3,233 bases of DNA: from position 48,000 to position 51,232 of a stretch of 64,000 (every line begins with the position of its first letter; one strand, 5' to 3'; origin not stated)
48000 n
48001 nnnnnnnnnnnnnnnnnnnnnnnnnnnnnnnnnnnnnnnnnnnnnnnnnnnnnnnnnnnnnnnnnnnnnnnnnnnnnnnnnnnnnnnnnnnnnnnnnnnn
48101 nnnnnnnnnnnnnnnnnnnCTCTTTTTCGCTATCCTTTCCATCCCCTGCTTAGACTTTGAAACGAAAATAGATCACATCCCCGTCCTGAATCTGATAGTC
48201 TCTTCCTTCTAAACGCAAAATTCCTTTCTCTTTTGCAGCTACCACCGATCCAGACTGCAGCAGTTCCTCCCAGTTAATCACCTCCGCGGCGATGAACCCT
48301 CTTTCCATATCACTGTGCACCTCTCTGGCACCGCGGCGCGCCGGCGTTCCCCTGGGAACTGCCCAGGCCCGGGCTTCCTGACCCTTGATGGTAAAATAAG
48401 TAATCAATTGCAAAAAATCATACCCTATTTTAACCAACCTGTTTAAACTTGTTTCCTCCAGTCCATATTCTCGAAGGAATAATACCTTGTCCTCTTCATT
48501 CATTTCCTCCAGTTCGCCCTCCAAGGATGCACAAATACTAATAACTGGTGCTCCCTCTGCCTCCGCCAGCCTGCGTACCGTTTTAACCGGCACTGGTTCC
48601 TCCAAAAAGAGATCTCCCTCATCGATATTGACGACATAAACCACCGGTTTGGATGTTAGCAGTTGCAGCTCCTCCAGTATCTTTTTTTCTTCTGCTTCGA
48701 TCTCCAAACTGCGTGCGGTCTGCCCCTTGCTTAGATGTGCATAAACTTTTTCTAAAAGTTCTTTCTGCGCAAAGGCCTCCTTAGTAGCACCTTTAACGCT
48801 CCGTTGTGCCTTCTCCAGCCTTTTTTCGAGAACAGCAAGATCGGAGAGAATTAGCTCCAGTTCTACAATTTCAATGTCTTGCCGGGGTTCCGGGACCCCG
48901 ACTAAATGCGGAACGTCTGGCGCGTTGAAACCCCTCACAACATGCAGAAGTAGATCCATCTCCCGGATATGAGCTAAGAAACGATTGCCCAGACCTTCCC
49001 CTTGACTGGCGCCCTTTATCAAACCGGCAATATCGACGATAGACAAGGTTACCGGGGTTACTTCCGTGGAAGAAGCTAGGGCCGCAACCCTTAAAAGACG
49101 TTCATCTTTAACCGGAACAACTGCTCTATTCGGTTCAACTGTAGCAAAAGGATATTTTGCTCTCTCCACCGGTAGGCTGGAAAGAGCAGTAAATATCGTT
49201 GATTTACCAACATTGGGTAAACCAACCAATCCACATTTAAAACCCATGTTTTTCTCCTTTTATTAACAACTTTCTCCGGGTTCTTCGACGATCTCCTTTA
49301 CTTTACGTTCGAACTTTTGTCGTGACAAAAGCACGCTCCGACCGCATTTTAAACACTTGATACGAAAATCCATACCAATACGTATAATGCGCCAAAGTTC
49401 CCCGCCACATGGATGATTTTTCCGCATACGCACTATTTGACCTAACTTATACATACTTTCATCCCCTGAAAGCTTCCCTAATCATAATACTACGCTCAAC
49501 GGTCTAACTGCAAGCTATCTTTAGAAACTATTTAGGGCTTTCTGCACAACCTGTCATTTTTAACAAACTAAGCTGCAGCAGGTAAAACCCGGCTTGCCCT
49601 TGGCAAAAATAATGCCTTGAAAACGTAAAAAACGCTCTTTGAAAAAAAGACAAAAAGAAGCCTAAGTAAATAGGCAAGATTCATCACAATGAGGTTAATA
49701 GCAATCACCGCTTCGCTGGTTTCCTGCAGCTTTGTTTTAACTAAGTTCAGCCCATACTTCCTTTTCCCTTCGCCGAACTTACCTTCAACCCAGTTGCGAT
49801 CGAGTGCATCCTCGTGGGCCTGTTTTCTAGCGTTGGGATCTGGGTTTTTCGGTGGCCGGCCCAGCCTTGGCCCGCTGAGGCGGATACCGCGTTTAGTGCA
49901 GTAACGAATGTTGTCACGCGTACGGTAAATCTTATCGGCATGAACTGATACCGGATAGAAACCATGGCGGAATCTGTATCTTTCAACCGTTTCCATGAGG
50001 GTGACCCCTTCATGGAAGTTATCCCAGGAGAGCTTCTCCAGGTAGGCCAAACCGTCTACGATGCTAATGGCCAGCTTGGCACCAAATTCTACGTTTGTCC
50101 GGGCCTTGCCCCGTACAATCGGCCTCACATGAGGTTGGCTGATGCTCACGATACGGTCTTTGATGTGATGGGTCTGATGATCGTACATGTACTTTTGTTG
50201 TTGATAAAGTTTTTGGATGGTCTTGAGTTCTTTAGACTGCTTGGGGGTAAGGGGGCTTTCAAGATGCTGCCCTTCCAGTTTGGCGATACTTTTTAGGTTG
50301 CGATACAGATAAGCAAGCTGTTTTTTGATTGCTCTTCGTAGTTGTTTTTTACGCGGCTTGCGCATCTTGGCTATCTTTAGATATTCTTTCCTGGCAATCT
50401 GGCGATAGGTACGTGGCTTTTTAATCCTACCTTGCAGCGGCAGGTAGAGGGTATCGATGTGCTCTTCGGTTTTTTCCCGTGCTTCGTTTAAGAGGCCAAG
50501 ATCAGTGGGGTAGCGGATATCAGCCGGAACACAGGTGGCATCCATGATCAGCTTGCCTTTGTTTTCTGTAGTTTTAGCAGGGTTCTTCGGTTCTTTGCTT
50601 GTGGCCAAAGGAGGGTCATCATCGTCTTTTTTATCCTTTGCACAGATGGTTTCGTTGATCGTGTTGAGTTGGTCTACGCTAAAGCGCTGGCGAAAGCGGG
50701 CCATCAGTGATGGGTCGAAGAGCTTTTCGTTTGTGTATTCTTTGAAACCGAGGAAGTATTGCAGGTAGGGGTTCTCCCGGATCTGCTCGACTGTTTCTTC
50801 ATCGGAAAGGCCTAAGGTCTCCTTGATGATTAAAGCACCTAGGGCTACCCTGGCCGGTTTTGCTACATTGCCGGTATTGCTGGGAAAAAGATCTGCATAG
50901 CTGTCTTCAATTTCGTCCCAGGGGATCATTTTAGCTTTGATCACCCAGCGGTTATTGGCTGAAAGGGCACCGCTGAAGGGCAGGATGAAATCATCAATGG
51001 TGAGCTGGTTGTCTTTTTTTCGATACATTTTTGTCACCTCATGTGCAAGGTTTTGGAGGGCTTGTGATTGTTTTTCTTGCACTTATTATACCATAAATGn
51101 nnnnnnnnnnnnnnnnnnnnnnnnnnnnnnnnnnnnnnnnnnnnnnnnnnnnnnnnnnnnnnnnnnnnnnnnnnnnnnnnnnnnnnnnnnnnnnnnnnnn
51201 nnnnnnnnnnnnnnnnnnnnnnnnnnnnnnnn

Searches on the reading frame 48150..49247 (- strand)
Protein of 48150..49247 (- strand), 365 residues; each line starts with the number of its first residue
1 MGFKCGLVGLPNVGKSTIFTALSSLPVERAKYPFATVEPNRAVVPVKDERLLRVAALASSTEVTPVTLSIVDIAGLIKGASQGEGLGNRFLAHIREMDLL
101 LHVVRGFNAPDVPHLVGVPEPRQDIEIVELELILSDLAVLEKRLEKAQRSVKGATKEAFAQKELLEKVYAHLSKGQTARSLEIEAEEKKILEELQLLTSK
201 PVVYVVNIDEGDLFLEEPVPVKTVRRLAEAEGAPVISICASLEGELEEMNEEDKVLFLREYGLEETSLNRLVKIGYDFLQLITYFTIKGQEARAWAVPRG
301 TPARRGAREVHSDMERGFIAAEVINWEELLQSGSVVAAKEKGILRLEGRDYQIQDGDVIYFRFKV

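Call 9: search_protein_families(library=ncbifam, proteins=[window:48150-49247:-])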
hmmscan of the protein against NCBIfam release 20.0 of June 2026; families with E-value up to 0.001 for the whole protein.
window:48150-49247:- (365 aa): 9 families
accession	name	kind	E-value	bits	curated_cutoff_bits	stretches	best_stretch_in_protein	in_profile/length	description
TIGR00092.1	TIGR00092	equivalog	1.2e-122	409.7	279.2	1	1-364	1-367/368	redox-regulated ATPase YchF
NF007171.0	PRK09602.1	subfamily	4.9e-34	117.8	387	1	3-256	3-269/397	YchF-related putative GTPase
NF008956.1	PRK12299.1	equivalog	4.9e-24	84.9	300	1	5-195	161-318/327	GTPase ObgE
TIGR02729.1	Obg_CgtA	equivalog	6.5e-22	78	280.25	1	5-195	160-321/329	Obg family GTPase CgtA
NF008955.0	PRK12297.1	equivalog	2.7e-20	72.7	406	1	5-138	162-272/429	GTPase ObgE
NF008954.1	PRK12296.1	equivalog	2.7e-18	65.7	377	1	5-195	162-332/470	GTPase ObgE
TIGR00231.1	small_GTP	domain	1.5e-07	31.3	42.5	1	3-105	4-92/164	GTP-binding protein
TIGR00437.1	feoB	equivalog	0.00016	20.5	315.65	1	9-51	1-43/594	ferrous iron transport protein B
TIGR03156.1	GTP_HflX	equivalog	0.00023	20.2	216.75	0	4-49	191-236/351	GTPase HflX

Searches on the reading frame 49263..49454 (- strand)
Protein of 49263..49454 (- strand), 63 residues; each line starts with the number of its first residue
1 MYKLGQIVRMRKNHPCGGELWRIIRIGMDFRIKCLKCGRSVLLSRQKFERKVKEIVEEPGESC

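Call 9: search_protein_families(library=ncbifam, proteins=[window:49263-49454:-])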
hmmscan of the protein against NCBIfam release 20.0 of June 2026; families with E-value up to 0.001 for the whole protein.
window:49263-49454:- (63 aa): 0 families

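Call 10: search_protein_families(library=pfam, proteins=[window:49263-49454:-])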
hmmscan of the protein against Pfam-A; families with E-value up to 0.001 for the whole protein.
window:49263-49454:- (63 aa): 1 family
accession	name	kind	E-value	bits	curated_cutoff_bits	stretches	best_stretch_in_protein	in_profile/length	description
PF06107.17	DUF951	-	2.2e-27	95.2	25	1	2-55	1-54/55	Bacterial protein of unknown function (DUF951)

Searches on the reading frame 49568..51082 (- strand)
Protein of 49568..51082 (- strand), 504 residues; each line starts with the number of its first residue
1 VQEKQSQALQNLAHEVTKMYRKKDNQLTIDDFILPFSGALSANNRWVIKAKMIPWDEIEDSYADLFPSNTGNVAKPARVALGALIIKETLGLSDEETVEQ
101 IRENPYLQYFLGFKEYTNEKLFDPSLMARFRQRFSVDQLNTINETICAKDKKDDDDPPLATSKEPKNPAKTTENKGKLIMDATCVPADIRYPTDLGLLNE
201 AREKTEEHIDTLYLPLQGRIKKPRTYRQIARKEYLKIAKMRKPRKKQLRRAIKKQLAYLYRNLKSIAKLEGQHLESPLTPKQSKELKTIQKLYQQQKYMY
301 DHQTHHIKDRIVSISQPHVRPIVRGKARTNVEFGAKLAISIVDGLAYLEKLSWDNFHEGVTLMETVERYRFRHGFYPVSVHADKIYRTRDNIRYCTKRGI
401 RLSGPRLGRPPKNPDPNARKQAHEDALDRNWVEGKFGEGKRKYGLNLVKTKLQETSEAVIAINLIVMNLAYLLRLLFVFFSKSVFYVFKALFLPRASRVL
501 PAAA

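Call 9: search_protein_families(library=ncbifam, proteins=[window:49568-51082:-])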
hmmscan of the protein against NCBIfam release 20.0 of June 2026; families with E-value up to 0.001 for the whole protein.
window:49568-51082:- (504 aa): 4 families
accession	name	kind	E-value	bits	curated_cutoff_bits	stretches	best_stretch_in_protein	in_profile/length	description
NF033578.1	transpos_IS5_1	equivalog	7.6e-132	440.4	275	1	30-474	3-418/419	IS5 family transposase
NF033593.1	transpos_ISNCY_1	equivalog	1.9e-32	112.5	325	1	68-472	43-442/444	ISNCY family transposase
NF033551.1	transpos_IS1182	equivalog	1.2e-18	67.3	270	2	57-137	35-114/488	IS1182 family transposase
NF033581.1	transpos_IS5_4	equivalog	2e-07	30.6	140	1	52-134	8-90/285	IS5 family transposase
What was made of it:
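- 49534..51149 (-): IS5-family insertion sequence, 1616 bp, with 19-nt terminal inverted repeats and a 4-bp duplication (ATTT). It is absent from a conspecific strain. NF033578 440 bits (call 9).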

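Call 10: search_protein_families(library=pfam, proteins=[window:49568-51082:-])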
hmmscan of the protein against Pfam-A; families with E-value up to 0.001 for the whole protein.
window:49568-51082:- (504 aa): 2 families
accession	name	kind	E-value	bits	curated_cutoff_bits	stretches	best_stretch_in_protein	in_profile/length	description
PF13586.12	DDE_Tnp_1_2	-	6.4e-26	91.1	29.2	1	380-469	1-85/86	Transposase DDE domain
PF05598.16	DUF772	-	4.1e-16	59.2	23.1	1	71-135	1-65/74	Transposase domain (DUF772)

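Call 48: find_encoding_contigs(protein=window:49568-51082:-, flank=10000, max_places=10)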
Protein window:49568-51082:- (504 aa): no gene with exactly this product is on record in the collection.

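Call 49: find_encoding_contigs(protein=window:49568-51028:-, flank=10000, max_places=10)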
Protein window:49568-51028:- (486 aa): no gene with exactly this product is on record in the collection.
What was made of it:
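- Tried and rejected: Exact look-ups of the IS5 transposase with two alternative start codons: not on record (calls 48, 49).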
